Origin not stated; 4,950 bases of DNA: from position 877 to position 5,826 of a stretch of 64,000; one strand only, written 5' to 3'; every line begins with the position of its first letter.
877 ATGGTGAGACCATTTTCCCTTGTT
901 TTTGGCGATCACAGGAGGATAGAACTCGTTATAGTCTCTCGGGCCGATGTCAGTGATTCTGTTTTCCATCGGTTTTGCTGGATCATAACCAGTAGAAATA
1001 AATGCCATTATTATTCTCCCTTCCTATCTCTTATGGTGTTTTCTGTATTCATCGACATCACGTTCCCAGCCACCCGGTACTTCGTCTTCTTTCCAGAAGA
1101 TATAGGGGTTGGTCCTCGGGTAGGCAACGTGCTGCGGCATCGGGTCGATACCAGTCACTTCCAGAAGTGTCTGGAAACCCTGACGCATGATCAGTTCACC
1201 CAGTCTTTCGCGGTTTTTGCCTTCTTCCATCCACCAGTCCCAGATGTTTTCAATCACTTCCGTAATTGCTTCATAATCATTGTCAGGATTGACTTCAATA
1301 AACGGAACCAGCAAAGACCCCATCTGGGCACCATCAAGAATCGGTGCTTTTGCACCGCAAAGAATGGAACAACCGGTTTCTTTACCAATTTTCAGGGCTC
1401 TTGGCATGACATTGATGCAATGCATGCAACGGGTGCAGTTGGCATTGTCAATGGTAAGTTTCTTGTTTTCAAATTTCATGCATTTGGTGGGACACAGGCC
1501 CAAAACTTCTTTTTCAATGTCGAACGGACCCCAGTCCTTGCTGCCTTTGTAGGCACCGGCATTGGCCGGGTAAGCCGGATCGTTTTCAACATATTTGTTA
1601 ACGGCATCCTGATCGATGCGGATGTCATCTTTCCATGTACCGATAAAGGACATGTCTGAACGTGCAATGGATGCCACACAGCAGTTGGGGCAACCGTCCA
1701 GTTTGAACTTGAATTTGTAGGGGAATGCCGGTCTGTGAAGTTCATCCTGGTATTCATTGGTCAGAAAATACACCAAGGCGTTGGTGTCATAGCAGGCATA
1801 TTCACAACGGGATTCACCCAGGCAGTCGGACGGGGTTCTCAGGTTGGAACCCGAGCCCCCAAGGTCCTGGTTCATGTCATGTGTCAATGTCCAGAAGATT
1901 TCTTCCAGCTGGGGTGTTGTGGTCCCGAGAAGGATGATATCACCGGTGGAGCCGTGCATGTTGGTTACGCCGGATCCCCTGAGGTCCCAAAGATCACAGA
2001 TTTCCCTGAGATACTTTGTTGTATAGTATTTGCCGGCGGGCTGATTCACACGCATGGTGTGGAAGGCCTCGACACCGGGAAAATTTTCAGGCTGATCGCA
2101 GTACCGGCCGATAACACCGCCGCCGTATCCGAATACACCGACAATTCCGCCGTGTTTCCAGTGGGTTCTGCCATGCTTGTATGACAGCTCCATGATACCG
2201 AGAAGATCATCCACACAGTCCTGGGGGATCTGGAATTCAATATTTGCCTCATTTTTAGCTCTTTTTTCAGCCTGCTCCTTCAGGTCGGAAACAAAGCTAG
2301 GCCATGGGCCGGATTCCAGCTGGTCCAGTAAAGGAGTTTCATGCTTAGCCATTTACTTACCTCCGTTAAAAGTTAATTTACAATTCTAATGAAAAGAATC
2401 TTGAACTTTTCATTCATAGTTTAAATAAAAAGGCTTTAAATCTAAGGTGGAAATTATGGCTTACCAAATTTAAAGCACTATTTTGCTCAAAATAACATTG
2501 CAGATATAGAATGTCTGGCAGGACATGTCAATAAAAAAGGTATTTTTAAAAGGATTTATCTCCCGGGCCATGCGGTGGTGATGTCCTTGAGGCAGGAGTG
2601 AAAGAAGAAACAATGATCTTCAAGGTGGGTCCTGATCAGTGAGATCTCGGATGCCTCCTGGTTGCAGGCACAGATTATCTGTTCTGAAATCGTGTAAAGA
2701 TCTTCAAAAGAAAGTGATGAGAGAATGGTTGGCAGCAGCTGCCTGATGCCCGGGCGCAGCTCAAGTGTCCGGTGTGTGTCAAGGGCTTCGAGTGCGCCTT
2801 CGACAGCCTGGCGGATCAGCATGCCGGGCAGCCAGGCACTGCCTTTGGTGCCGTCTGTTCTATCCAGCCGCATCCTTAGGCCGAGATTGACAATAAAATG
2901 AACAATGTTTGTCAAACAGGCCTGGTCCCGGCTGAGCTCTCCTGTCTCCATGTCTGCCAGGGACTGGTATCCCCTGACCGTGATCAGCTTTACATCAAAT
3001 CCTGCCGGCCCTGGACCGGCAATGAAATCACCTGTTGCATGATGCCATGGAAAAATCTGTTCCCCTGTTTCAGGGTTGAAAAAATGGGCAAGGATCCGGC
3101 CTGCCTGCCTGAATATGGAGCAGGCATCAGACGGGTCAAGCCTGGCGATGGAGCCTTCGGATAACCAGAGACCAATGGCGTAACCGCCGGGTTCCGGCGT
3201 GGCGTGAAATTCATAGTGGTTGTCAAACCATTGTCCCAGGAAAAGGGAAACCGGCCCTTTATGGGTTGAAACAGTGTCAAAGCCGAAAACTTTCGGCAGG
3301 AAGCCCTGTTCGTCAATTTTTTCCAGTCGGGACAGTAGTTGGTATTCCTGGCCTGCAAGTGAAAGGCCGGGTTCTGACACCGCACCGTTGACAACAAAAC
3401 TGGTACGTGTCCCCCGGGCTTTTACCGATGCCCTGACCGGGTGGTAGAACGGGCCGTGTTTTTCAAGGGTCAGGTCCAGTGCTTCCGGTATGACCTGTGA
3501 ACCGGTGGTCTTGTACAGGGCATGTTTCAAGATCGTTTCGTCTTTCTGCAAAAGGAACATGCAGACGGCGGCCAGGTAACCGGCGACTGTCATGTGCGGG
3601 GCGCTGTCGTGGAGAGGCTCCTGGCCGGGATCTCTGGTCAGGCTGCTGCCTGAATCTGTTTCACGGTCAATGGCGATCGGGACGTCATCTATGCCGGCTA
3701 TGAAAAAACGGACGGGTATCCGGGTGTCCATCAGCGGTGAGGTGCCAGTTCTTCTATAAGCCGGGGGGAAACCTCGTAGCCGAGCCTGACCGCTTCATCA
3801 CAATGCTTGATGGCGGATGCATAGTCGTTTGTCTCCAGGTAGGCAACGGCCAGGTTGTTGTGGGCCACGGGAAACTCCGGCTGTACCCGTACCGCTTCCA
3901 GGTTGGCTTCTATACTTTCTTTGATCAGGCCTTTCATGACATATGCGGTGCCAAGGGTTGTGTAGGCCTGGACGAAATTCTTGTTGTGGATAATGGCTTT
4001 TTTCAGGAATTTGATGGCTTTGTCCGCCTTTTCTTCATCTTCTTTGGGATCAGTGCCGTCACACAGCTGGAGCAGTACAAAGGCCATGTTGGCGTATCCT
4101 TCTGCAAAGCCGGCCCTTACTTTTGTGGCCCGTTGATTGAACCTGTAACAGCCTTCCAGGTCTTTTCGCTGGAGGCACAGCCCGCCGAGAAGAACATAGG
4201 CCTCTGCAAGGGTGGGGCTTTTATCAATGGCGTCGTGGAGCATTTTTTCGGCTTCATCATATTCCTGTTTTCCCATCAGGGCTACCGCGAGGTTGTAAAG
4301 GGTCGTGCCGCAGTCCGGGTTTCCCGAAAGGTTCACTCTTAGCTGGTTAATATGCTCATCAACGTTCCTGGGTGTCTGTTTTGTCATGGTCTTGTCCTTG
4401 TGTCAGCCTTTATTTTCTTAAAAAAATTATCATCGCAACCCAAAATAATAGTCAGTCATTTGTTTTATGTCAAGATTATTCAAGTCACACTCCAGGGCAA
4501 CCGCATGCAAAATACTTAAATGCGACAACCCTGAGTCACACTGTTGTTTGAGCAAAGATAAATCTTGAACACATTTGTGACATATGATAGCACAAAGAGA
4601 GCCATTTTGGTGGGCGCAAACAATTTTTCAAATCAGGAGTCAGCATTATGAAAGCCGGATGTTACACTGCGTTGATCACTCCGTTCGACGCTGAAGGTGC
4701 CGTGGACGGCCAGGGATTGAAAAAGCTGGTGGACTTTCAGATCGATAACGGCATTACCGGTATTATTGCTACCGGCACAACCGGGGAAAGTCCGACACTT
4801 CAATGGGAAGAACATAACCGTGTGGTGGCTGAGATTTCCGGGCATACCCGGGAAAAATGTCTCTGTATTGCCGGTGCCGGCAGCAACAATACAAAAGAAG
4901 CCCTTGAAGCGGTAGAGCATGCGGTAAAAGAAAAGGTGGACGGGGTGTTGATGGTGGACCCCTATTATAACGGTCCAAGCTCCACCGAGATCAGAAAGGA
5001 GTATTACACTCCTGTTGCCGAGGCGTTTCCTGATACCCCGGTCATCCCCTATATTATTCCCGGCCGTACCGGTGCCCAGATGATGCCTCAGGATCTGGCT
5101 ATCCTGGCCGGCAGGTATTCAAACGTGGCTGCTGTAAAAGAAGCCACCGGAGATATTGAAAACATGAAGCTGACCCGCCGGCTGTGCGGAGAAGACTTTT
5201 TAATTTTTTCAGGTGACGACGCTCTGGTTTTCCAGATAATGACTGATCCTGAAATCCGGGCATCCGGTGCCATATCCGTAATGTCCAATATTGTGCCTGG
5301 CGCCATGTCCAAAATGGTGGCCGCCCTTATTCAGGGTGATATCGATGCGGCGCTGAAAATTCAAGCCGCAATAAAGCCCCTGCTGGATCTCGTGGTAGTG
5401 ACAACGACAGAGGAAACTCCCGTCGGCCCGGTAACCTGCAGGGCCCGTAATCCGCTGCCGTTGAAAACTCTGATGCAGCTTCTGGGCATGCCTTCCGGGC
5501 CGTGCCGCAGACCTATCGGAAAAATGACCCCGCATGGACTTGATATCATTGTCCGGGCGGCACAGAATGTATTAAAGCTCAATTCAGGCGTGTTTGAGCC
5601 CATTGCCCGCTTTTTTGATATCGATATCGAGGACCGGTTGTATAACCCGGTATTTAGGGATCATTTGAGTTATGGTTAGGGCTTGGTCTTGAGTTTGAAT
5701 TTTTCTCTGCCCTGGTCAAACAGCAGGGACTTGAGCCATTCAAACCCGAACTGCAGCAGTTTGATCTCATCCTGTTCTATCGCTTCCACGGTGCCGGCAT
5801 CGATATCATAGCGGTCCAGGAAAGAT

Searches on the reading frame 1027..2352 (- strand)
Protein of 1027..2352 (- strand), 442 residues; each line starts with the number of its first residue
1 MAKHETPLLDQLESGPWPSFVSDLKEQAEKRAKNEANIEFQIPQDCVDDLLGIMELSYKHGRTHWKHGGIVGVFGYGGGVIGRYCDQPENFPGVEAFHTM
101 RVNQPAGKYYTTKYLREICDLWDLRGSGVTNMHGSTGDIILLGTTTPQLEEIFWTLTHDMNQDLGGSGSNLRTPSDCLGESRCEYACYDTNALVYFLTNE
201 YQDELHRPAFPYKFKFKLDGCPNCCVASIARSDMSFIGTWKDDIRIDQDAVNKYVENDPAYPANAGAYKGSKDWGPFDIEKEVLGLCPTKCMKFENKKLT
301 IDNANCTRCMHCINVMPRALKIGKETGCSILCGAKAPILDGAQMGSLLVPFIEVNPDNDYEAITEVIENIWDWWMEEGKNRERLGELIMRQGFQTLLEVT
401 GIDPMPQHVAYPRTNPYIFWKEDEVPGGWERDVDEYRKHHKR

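Call 32: search_protein_families(library=ncbifam, proteins=[window:1027-2352:-], max_evalue=1e-8)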
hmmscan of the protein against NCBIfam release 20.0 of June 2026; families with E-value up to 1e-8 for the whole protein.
window:1027-2352:- (442 aa): 2 families
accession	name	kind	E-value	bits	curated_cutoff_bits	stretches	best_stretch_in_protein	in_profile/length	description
TIGR02064.1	dsrA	equivalog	4.5e-181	602.1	392.85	1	9-435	1-402/402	dissimilatory-type sulfite reductase subunit alpha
TIGR02066.1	dsrB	equivalog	1.9e-29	102.8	341.5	1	99-417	32-328/341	dissimilatory-type sulfite reductase subunit beta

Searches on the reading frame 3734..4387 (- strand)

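Call 57: search_protein_families(library=ncbifam, proteins=[window:3734-4387:-], max_evalue=1e-15)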
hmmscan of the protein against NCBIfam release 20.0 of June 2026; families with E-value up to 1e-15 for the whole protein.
window:3734-4387:- (218 aa): 1 family
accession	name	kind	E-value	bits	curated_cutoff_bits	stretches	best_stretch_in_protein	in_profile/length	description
NF040959.1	MamA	equivalog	3.3e-17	62.6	200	0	121-200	53-132/204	magnetosome protein MamA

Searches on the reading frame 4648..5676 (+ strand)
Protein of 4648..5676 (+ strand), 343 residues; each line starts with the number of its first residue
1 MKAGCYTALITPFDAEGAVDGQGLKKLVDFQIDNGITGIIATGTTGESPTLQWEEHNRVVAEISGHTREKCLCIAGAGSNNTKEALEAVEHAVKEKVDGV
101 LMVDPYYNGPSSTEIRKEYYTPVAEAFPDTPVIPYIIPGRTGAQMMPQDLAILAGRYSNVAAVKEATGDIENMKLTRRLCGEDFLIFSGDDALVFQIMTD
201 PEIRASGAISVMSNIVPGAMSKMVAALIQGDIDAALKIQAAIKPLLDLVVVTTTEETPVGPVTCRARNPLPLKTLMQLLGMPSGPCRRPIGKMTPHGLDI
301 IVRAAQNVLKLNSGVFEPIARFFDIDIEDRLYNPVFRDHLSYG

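Call 57: search_protein_families(library=ncbifam, proteins=[window:4648-5676:+], max_evalue=1e-15)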
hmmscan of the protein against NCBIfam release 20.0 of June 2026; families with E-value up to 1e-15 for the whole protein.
window:4648-5676:+ (343 aa): 7 families
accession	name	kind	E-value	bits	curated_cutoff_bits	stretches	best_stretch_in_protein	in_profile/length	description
TIGR00674.1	dapA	equivalog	1.7e-67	227.3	206.15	1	5-296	2-274/286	4-hydroxy-tetrahydrodipicolinate synthase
TIGR02313.1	HpaI-NOT-DapA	exception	6.4e-47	159.7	396.7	1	4-298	3-279/294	2,4-dihydroxyhept-2-ene-1,7-dioic acid aldolase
NF003164.0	PRK04147.1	equivalog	2.5e-36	125.5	281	1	4-307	6-289/294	N-acetylneuraminate lyase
TIGR00683.1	nanA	equivalog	1e-33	116.9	382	1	4-254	3-247/293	N-acetylneuraminate lyase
NF040954.1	Arch_KDGaldase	equivalog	1.6e-26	93.3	390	1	8-248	6-234/288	bifunctional 2-dehydro-3-deoxy-phosphogluconate/2-dehydro-3-deoxy-6-phosphogalactonate aldolase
NF002958.0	PRK03620.1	subfamily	1.6e-23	83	278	1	10-248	19-251/307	5-dehydro-4-deoxyglucarate dehydratase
TIGR03249.1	KdgD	equivalog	4.2e-20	72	373.95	1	7-240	14-241/299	5-dehydro-4-deoxyglucarate dehydratase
